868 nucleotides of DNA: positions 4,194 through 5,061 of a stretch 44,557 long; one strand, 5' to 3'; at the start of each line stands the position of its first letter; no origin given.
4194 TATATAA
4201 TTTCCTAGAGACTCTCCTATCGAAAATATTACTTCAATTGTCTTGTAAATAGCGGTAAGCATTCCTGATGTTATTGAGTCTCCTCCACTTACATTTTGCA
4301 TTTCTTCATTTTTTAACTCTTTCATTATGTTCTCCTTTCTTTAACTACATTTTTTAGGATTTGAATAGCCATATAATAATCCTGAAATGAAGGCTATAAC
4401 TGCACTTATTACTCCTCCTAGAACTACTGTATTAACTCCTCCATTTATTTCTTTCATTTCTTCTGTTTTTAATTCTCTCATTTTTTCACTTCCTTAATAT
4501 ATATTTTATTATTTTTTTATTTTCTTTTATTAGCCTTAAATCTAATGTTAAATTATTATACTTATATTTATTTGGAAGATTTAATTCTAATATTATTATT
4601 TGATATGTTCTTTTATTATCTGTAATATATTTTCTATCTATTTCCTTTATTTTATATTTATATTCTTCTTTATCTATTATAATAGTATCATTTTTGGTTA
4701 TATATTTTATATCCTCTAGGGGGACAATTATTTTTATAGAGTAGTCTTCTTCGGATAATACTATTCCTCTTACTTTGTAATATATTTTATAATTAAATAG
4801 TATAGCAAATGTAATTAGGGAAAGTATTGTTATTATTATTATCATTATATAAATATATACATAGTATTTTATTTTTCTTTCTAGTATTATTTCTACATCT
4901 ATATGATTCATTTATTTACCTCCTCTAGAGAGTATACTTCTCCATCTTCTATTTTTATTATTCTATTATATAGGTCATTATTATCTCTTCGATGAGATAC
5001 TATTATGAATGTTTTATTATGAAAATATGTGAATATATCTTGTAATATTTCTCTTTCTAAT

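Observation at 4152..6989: Un-called two-peptide (class IIb-like) bacteriocin locus: two GG-leader peptides, C39-ABC exporter, unusually small accessory protein, no visible immunity or regulatory genes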

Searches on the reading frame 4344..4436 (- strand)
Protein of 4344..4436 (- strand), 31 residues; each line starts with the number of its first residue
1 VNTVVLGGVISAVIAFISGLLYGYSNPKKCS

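Call 63: search_solved_structures(query=window:4344-4436:-, max_evalue=10)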
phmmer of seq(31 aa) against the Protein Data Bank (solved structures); distinct sequences matched with E-value up to 10: 6.
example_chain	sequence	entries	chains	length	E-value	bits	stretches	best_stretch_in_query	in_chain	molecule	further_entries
3kdp_G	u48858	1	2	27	0.49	14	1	3-22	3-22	Na+/K+ ATPase gamma subunit transcript variant a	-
3b8e_G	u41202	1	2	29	0.57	13.8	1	3-22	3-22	Na+/K+ ATPase gamma subunit transcript variant a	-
7yzr_G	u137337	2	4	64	0.95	13.1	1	3-30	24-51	FXYD domain-containing ion transport regulator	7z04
4hqj_G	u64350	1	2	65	0.95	13.1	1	3-30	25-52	Na+/K+ ATPase gamma subunit transcript variant a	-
3wgu_G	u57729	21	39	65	0.96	13.1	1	3-30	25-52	Na+/K+ ATPase gamma subunit transcript variant a | FXYD domain-containing ion transport regulator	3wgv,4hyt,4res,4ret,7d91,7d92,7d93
4xe5_G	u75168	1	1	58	1.4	12.6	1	3-30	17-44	Sodium/potassium-transporting ATPase subunit gamma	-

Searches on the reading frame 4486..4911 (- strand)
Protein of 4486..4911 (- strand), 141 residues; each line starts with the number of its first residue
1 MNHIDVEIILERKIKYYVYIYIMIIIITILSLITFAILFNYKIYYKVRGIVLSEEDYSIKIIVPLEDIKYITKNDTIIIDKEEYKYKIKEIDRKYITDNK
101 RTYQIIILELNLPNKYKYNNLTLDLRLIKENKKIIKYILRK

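Call 3: search_protein_families(library=pfam, proteins=[window:4486-4911:-], max_evalue=1)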
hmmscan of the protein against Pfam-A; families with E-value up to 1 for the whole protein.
window:4486-4911:- (141 aa): 2 families
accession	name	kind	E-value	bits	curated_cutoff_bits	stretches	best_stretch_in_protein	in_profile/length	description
PF01868.21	RNase_P-MRP_p29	-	0.038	14.4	27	1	46-78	25-57/84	Ribonuclease P/MRP, subunit p29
PF19769.4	CPxCG_zf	-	0.061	13.5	27.2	1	50-94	47-90/183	CPxCG-related zinc finger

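Call 6: search_protein_families(library=ncbifam, proteins=[window:4486-4911:-], max_evalue=1)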
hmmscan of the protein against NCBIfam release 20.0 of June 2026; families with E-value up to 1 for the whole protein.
window:4486-4911:- (141 aa): 1 family
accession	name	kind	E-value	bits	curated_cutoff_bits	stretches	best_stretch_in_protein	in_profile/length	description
NF045999.1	MAG1140_fam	equivalog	1.4e-08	34.9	35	1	15-139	4-125/126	MAG1140 family protein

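Call 18: find_homologous_proteins(query=A3, max_evalue=0.001)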
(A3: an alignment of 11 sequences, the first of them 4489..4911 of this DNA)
Query A3 (11 sequences) (141 aa, profile of the alignment): 400 proteins with E <= 0.001 among 3744 candidates; the best 120 are listed.
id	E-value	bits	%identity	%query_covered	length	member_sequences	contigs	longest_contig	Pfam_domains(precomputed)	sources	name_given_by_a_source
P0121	1.0e-58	215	53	99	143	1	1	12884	-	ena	-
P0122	1.5e-58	215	54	99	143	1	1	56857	-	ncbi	ncbi:MAG: hypothetical protein ACI4VL_02645 [Bacilli bacterium]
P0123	2.6e-58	214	63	99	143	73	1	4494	-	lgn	-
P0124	2.6e-58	214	53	99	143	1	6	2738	-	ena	-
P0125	2.8e-58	214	53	99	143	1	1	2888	-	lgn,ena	-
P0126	5.3e-58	213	61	99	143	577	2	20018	-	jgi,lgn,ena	-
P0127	6.6e-58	213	53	99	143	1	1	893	-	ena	-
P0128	6.8e-58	213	57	99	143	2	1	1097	-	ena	-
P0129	2.2e-57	211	53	99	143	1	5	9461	-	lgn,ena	-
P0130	4.1e-57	210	52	99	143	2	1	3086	-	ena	-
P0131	5.1e-57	210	65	99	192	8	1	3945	-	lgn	-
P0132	7.3e-57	209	53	99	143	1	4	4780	-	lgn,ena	-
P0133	7.6e-57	209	54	99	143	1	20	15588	-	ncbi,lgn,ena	-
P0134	8.3e-57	209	53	99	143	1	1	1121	-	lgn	-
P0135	9.4e-57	209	54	99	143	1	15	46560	-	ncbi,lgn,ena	-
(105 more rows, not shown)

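Call 24: search_protein_representatives(protein=window:4489-4911:-)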
Query: 141 residues. Proteins with E-value up to 0.001 (for the whole library): 171; up to 1e-10: 30; up to 1e-30: 6. The best 150 are listed.
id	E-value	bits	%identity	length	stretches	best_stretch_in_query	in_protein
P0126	4.3e-42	159.8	62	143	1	3-141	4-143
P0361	2.7e-35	137.8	58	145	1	3-138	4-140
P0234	3.2e-34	134.3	55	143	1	3-141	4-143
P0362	1.1e-33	132.5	54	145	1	4-138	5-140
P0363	1.2e-32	129.2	55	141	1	1-140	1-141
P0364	9.0e-32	126.4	53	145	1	4-138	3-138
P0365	9.1e-30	119.9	49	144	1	1-140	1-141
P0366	4.7e-23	98.2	41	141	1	2-138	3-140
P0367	3.3e-21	92.2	72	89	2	86-141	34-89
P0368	4.6e-19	85.3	41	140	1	12-139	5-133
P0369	4.0e-18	82.2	56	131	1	3-87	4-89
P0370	9.2e-18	81.1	60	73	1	68-140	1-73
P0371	1.2e-17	80.7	56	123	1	69-138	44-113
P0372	5.0e-17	78.7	54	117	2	4-87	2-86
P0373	4.4e-16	75.6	40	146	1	3-141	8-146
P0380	1.8e-13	67.2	38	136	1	13-136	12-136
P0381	2.8e-13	66.6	42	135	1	4-139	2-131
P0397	1.1e-09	54.9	34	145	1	6-138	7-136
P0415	1.8e-08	51.0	31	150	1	17-137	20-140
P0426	2.0e-07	47.6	32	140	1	4-138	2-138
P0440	1.1e-06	45.2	28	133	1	4-133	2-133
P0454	6.3e-06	42.8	29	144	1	8-140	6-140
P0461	9.6e-06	42.2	27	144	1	21-136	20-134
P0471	1.5e-05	41.5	30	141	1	7-138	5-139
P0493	6.6e-05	39.5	28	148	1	8-138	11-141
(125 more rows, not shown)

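Call 26: list_cluster_members(proteins=[P0022, P0006, P0027, P0338, P0342, P0267, window:4155-4325:-, window:4344-4481:-, window:4489-4911:-])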
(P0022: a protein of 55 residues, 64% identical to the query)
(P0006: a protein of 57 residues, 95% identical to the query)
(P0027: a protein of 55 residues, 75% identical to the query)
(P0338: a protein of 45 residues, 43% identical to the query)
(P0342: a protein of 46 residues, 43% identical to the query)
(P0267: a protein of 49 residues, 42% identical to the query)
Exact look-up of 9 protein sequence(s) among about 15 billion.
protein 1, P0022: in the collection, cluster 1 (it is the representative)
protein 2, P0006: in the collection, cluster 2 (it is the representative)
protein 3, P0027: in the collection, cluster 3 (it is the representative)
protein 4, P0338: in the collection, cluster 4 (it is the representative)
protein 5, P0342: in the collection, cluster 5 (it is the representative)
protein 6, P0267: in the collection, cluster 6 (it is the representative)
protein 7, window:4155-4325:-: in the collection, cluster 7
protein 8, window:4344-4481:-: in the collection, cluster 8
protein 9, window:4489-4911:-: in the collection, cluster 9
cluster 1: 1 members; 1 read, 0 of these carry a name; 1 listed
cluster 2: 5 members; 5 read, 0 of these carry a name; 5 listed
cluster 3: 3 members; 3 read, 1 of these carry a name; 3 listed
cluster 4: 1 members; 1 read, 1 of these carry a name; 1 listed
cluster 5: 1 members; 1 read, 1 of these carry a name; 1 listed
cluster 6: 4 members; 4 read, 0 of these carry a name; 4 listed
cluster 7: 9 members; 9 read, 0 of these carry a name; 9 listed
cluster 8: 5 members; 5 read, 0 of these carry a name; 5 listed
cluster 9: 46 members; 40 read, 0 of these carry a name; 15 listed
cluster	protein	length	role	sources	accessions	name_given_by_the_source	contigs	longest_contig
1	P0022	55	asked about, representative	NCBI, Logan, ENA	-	-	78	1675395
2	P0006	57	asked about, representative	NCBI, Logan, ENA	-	-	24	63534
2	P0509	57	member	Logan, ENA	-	-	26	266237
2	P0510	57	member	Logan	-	-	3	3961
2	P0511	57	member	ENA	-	-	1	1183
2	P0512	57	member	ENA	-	-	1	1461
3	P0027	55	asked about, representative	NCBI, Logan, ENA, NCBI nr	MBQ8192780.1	MAG: hypothetical protein IJZ46_01760 [Bacilli bacterium] | hypothetical protein [Bacilli bacterium]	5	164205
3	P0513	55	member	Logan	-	-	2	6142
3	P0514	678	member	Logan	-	-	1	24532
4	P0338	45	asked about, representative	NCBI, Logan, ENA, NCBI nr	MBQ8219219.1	MAG: class IIb bacteriocin, lactobin A/cerein 7B family [Bacilli bacterium] | class IIb bacteriocin, lactobin A/cerein 7B family [Bacilli bacterium]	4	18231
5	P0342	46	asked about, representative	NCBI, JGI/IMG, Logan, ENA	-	bacteriocin-like protein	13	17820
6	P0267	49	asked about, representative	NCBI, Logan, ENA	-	-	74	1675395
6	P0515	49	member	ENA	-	-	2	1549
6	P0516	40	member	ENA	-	-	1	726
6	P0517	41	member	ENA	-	-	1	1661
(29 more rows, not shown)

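Call 27: predict_structure(alignment_id=A4)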
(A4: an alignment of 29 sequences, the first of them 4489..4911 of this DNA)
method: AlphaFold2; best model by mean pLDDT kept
length: 141 residues; sequences in the alignment: 29
mean_pLDDT: 83.1   pTM: 0.61
mean pLDDT of the five models: 83.1, 83.1, 82.7, 81.6, 80.1
residues with pLDDT >= 90: 41; 70-90: 79; 50-70: 20; < 50: 1
segments of 3 or more residues with pLDDT < 50: none
pLDDT, mean of each block of 10 residues (from residue 1): 59 78 95 84 88 83 88 88 90 84 89 86 88 69 46
secondary structure, 60 per line:
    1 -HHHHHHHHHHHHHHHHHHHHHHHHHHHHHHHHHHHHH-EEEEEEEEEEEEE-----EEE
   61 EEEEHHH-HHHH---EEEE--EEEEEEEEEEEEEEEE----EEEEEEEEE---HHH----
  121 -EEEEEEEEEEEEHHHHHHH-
elements in order: H2-38 E40-52 E58-64 H69-72 E76-79 E82-97 E102-110 E122-133 H134-140

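Call 29: search_solved_structures(query=A4, max_evalue=10)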
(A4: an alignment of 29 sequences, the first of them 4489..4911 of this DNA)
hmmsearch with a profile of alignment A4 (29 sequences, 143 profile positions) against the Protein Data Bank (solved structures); distinct sequences matched with E-value up to 10: 2.
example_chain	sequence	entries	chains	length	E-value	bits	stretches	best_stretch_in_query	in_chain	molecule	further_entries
1t4w_A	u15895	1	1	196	0.11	15.7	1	83-142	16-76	C.Elegans p53 tumor suppressor-like transcription factor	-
2qy7_A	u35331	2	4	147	0.8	13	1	52-117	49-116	Clathrin interactor 1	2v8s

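Call 30: fold_search(model_id=the predicted structure, library=pdb)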
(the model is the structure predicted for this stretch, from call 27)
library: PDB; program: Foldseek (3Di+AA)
matches with E <= 10: 727; with E <= 0.001: 0
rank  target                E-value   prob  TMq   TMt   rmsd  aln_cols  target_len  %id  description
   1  8ftm_B                2.7e-02  0.97  0.35  0.09   4.7       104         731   10  Setx-ssRNA-ADP-SO4 complex (released 2023-10-25)
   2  4kkt_A                3.2e-02  1.00  0.43  0.25   5.2       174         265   16  Crystal Structure of BesA (P21 form) (released 2013-07-10)
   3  4kkt_B                4.3e-02  0.99  0.43  0.26   4.6       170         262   16  Crystal Structure of BesA (P21 form) (released 2013-07-10)
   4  4kkt_D                4.3e-02  0.99  0.43  0.25   5.2       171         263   16  Crystal Structure of BesA (P21 form) (released 2013-07-10)
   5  4kkt_C                4.8e-02  0.99  0.43  0.26   4.5       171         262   16  Crystal Structure of BesA (P21 form) (released 2013-07-10)
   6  5nik_D                5.1e-02  1.00  0.40  0.19   3.7        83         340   14  Structure of the MacAB-TolC ABC-type tripartite multidrug efflux pump (released 2017-05-24)
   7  9j3d_D                6.0e-02  0.98  0.35  0.17   5.6        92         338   11  Cryo-EM structure of TMexCD1-TOprJ1 (released 2025-08-13)
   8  7mie                  6.4e-02  0.87  0.30  0.19  11.3       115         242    9  Crystal structure of the Borreliella burgdorferi PlzA protein in complex with c-di-GMP (released 2021-06-30)
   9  8ftm_A                7.1e-02  0.93  0.36  0.10   4.6       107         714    9  Setx-ssRNA-ADP-SO4 complex (released 2023-10-25)
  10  4l8j                  8.9e-02  0.77  0.30  0.16   5.9        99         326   15  Crystal structure of a Putative efflux transporter (BACEGG_01895) from Bacteroides eggerthii DSM 20697 at 2.06 A resolut (released 2013-07-03)
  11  4kku_A                1.1e-01  0.99  0.47  0.27   4.1       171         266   13  Structure of BesA (Selenomethinone derivative - P212121) (released 2013-07-10)
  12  9c1n_R                1.1e-01  0.87  0.31  0.10   7.0        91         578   16  HerA-DUF4297 assembly 2 (released 2025-06-04)
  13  4kku_C                1.3e-01  0.99  0.47  0.27   4.1       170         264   14  Structure of BesA (Selenomethinone derivative - P212121) (released 2013-07-10)
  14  4kku_B                1.3e-01  0.99  0.46  0.27   5.2       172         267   13  Structure of BesA (Selenomethinone derivative - P212121) (released 2013-07-10)
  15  9qgy_G                1.3e-01  0.98  0.37  0.18   4.2        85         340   14  Structure of the YbjP lipoprotein bound to the MacAB-TolC tripartite efflux pump (released 2026-03-25)
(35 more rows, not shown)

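Call 33: find_related_loci(query=A4, collection=genome_contigs, flank=4000)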
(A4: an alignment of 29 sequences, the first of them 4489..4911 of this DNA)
Query A4 (141 aa) in genome_contigs; peptide patterns used: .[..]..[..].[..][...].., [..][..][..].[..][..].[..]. (x = any residue, [..] = any of these).
246 stretches matched a pattern; 20 encode a relative of the query (tblastn E <= 1e-3); 20 distinct loci.
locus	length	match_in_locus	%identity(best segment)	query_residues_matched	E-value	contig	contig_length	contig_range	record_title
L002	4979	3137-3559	70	2-141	7e-42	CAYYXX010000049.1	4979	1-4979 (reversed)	MAG TPA_asm: uncultured Clostridium sp. isolate SRP313737_co1_1 genome assembly, contig: NODE_22899_length_4979_cov_25.4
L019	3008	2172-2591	52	3-141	4e-38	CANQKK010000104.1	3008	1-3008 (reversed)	MAG: uncultured Bacilli bacterium isolate Lapin-026__bin86 genome assembly, contig: Lapin-026__NODE_45081_length_3008_co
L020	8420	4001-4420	51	3-141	2e-35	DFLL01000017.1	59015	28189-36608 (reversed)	MAG TPA_asm: Bacillales bacterium UBA3620 UBA3620_contig_6178, whole genome shotgun sequence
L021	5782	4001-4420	64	3-141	1e-34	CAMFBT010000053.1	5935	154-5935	MAG: uncultured Tenericutes bacterium isolate SRR15057929_bin.39_metaWRAP_v1.3_MAG genome assembly, contig: ERZ10407480.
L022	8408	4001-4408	53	4-138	6e-34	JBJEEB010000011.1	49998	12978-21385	MAG: Bacilli bacterium isolate LOHA07_bin.021 NODE_153_length_49998_cov_11.736379, whole genome shotgun sequence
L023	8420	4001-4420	63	3-141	4e-34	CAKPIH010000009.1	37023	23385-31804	MAG: uncultured Bacilli bacterium isolate REFINED_METABAT215_TOP10_CONTIGS_1500_ASSEMBLY_K77_MERGED__Hadza_MoBio_hadza-A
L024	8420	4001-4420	63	3-141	4e-34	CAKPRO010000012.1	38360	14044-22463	MAG: uncultured Bacilli bacterium isolate REFINED_METABAT215_TOP10_CONTIGS_1500_ASSEMBLY_K77_MERGED__Hadza_MoBio_hadza-E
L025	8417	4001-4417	52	3-141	9e-34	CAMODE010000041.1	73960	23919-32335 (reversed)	MAG: uncultured Bacillales bacterium isolate SRR873609_bin.88_metaWRAP_v1.3_MAG genome assembly, contig: ERZ1756109_2742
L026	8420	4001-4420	61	3-141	8e-34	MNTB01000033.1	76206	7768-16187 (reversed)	MAG: Firmicutes bacterium CAG:321_26_22 Ley3_66761_scaffold_472, whole genome shotgun sequence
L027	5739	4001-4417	52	3-140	8e-34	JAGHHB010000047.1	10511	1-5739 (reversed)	MAG: Bacilli bacterium isolate MAG.282 k127_832669, whole genome shotgun sequence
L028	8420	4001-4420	53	3-141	4e-32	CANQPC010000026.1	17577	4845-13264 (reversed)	MAG: uncultured Bacilli bacterium isolate Lapin-032__bin43 genome assembly, contig: Lapin-032__NODE_4786_length_17577_co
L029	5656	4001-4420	53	3-141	6e-31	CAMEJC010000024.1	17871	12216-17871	MAG: uncultured Tenericutes bacterium isolate SRR15057922_bin.2_metaWRAP_v1.3_MAG genome assembly, contig: ERZ10407413.1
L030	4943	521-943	55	1-140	1e-30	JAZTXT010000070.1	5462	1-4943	MAG: Bacilli bacterium isolate T1900045328_YK20190017.MAGScoT_cleanbin_000091 SGB_6491_k141_2798960, whole genome shotgu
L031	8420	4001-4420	54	3-141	1e-30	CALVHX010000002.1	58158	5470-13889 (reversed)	MAG: uncultured Bacilli bacterium isolate BRZ_PI__bin89 genome assembly, contig: BRZ_PI__NODE_691_length_58158_cov_8.452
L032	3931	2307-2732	51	1-141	1e-30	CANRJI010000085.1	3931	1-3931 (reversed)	MAG: uncultured Bacilli bacterium isolate Lapin-021__bin10 genome assembly, contig: Lapin-021__NODE_29218_length_3931_co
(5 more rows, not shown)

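Call 42: search_protein_families(library=ncbifam, proteins=[P0426, P0440, P0454, P0471, P0380, P0381, P0397, P0415, P0461, P0493], max_evalue=0.01)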
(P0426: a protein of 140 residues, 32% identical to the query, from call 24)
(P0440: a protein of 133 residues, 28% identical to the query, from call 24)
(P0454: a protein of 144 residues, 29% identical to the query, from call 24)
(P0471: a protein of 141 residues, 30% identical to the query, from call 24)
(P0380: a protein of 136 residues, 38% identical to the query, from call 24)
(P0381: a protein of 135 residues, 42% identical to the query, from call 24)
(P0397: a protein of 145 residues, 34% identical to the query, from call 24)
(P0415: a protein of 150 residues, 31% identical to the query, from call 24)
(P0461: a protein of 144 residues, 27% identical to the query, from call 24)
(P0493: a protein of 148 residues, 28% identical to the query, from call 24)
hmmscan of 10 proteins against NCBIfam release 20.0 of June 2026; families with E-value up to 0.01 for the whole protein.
P0426 (140 aa): 0 families

P0440 (133 aa): 0 families

P0454 (144 aa): 0 families

P0471 (141 aa): 0 families

P0380 (136 aa): 0 families

P0381 (135 aa): 0 families

P0397 (145 aa): 0 families

P0415 (150 aa): 1 family
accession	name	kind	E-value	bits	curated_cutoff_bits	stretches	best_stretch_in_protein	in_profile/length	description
NF040749.1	tetrathio_RR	equivalog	0.0092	15.7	290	0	67-117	5-55/191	tetrathionate respiration response regulator TtrR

P0461 (144 aa): 0 families

P0493 (148 aa): 1 family
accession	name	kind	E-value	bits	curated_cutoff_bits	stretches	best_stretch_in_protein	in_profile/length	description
NF045999.1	MAG1140_fam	equivalog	0.003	17.7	35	1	17-121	6-110/126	MAG1140 family protein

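Call 68: search_dna_similar(query=window:4489-4911:-, collection=plasmids, mode=protein, max_evalue=0.001, max_rows=10)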
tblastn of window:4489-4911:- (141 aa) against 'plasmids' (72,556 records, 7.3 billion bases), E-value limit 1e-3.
No match.

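Call 70: search_dna_similar(query=window:4489-4911:-, collection=phages, mode=protein, max_evalue=0.001, max_rows=10)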
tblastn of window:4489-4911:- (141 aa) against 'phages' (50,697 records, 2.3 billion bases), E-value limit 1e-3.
No match.

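Call 79: search_protein_families(library=pfam, alignment_id=A5, max_evalue=0.01)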
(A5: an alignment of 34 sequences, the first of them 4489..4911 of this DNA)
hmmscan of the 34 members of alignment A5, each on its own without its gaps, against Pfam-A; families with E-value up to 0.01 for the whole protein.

A. member 1, window:4489-4911:- (141 aa): 0 families

B. families by the number of members that match (of 34 scanned): 1 family
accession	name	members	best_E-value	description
PF25630.1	Phycodna_minor_capsid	1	0.0089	Phycodnaviridae minor capsid protein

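Call 80: search_protein_families(library=ncbifam, alignment_id=A4, max_evalue=0.001)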
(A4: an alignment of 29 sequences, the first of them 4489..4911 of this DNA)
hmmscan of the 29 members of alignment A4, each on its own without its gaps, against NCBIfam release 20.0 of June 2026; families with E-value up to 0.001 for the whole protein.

A. member 1, window:4489-4911:- (141 aa): 1 family
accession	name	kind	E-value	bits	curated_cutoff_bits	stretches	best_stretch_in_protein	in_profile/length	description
NF045999.1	MAG1140_fam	equivalog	1.4e-08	34.9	35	1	15-139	4-125/126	MAG1140 family protein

B. families by the number of members that match (of 29 scanned): 2 families
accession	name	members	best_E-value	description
NF045999.1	MAG1140_fam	15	1.4e-08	MAG1140 family protein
TIGR02920.1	acc_sec_Y2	1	0.00079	accessory Sec system protein translocase subunit SecY2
